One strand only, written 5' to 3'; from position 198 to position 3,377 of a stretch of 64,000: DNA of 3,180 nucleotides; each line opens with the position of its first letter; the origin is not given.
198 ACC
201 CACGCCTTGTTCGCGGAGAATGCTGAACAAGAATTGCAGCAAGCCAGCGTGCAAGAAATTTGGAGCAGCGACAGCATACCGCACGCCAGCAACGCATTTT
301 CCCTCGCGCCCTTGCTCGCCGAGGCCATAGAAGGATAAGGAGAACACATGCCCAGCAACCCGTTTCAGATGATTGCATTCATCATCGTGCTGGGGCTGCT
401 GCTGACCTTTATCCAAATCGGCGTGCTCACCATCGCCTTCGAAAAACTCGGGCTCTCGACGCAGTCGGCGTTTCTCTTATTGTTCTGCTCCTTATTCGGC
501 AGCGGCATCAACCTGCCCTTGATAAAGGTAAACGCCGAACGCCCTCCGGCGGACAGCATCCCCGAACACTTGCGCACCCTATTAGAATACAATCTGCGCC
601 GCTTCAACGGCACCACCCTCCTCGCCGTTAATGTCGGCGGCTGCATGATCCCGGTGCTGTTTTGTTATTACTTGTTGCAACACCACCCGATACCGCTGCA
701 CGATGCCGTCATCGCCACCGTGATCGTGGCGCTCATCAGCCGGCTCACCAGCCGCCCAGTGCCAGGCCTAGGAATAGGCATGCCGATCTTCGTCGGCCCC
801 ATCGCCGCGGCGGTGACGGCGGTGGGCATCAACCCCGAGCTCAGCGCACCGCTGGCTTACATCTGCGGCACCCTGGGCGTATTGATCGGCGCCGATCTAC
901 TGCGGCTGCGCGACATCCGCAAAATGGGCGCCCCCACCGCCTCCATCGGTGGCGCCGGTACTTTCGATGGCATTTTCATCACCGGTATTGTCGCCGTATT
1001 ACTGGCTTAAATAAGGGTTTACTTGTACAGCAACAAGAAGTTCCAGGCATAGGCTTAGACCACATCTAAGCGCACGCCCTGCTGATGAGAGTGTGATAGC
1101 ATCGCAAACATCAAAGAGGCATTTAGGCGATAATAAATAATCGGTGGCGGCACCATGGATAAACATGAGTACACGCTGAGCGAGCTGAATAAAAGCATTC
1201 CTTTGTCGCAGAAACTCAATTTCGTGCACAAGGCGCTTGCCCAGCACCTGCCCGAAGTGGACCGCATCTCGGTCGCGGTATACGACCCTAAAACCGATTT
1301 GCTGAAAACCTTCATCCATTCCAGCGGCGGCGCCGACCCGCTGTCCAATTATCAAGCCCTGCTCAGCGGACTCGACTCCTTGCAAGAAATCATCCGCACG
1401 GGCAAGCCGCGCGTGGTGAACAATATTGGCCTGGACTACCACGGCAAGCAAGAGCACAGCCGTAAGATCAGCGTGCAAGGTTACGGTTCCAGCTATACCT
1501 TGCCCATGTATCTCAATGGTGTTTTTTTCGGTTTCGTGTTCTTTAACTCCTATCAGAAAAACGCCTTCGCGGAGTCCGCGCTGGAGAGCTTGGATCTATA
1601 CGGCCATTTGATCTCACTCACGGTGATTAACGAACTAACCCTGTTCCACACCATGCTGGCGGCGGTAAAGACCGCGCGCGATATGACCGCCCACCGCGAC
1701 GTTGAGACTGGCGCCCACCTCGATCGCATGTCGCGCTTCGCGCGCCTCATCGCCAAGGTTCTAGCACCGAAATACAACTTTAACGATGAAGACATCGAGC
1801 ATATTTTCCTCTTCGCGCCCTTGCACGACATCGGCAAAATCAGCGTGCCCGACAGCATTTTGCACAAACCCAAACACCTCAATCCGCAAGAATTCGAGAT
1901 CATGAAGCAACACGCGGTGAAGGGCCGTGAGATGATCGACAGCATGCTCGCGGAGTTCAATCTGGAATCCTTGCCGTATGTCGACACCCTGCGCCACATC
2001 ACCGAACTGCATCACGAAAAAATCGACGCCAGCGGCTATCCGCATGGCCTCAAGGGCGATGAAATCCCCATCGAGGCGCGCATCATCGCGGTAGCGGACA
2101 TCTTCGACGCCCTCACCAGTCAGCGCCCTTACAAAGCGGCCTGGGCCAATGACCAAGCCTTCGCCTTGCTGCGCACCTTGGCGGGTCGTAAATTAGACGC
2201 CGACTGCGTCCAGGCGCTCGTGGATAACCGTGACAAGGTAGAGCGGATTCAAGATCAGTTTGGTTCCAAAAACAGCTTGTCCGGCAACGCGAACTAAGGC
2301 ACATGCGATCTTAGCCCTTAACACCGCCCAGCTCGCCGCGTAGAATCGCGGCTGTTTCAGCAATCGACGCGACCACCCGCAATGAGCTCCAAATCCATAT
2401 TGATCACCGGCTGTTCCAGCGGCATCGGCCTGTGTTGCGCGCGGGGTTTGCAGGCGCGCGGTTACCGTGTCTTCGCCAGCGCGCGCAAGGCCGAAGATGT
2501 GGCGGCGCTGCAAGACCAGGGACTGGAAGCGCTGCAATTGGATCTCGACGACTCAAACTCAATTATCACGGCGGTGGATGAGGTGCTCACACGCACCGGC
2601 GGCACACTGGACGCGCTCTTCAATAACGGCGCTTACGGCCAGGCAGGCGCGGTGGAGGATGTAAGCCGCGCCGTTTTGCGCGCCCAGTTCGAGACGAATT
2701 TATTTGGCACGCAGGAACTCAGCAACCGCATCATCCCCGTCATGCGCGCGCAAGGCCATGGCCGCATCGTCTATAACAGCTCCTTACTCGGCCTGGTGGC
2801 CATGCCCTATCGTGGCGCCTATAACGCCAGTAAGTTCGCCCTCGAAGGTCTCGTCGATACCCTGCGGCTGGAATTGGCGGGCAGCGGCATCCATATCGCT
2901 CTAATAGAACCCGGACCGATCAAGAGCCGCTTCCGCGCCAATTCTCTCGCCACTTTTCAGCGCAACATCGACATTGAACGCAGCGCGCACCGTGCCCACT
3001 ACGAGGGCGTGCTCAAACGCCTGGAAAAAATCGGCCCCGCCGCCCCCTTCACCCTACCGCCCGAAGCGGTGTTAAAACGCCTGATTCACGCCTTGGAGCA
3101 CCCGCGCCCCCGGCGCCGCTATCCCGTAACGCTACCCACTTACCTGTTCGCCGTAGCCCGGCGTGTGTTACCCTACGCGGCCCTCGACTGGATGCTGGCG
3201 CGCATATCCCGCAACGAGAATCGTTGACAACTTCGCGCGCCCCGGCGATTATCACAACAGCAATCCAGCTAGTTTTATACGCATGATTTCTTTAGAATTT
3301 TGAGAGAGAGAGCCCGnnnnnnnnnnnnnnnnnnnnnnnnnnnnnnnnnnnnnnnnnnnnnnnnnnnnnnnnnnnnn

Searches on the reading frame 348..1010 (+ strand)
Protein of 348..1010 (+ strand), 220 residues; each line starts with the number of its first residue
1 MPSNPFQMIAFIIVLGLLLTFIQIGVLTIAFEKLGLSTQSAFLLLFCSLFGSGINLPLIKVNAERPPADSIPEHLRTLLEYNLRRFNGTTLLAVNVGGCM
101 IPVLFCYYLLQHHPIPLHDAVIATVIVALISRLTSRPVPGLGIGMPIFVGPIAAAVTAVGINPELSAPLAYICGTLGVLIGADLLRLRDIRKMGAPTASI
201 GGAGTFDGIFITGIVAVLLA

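Call 72: search_protein_families(library=pfam, proteins=[window:348-1010:+], max_evalue=0.001)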
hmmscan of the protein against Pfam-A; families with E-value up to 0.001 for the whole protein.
window:348-1010:+ (220 aa): 1 family
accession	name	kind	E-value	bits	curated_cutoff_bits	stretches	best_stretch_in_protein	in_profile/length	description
PF07758.16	DUF1614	-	8.5e-54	182.5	23.9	1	49-219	1-171/171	Protein of unknown function (DUF1614)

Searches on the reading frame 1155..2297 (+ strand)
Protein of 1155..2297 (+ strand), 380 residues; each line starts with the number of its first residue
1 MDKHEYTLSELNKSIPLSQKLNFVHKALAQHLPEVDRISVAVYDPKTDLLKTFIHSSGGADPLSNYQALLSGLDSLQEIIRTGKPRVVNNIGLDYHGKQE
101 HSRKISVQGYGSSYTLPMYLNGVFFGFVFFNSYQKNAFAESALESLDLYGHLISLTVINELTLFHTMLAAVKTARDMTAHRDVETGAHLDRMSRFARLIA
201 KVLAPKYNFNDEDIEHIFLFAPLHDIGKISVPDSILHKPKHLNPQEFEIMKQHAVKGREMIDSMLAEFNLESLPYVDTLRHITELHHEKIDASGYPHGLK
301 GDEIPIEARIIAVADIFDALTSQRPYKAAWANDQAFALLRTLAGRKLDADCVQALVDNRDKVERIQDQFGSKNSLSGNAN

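Call 72: search_protein_families(library=pfam, proteins=[window:1155-2297:+], max_evalue=0.001)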
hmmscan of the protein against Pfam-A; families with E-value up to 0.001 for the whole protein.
window:1155-2297:+ (380 aa): 3 families
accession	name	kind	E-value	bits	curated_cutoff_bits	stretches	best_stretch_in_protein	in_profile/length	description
PF13487.12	HD_5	-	2.9e-32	112.2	27.2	1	188-349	13-168/170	HD domain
PF01966.28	HD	-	6e-20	72.1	22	1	187-319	3-115/116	HD domain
PF13185.12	GAF_2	-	2.5e-06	28.2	28.6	1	22-155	9-133/136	GAF domain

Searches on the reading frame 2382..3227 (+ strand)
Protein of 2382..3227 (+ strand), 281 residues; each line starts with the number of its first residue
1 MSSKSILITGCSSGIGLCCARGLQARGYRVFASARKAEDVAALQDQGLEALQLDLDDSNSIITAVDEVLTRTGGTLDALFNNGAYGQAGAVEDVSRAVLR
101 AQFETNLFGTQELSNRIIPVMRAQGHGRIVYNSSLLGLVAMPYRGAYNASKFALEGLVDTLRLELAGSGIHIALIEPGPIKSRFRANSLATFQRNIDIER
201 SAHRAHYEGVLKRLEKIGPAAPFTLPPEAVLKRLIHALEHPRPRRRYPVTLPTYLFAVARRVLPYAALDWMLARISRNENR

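Call 72: search_protein_families(library=pfam, proteins=[window:2382-3227:+], max_evalue=0.001)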
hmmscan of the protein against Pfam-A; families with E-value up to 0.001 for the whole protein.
window:2382-3227:+ (281 aa): 7 families
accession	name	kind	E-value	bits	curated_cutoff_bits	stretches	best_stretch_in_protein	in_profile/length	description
PF00106.31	adh_short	-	8.2e-40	136.8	26.6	1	4-188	1-190/195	short chain dehydrogenase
PF13561.12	adh_short_C2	-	3.1e-31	109.2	27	1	12-221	3-213/236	Enoyl-(Acyl carrier protein) reductase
PF08659.16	KR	-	1.2e-07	32.3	22.6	1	6-162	3-164/180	KR domain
PF08643.16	DUF1776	-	7.8e-06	25.9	25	1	23-181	24-200/294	Fungal family of unknown function (DUF1776)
PF13460.12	NAD_binding_10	-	7.9e-06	26.3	27.2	1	10-135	1-99/184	NAD(P)H-binding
PF01370.27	Epimerase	-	6.5e-05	22.9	20.9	1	6-157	1-152/240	NAD dependent epimerase/dehydratase family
PF05368.20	NmrA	-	0.00011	22.3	27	1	3-68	2-70/298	NmrA-like family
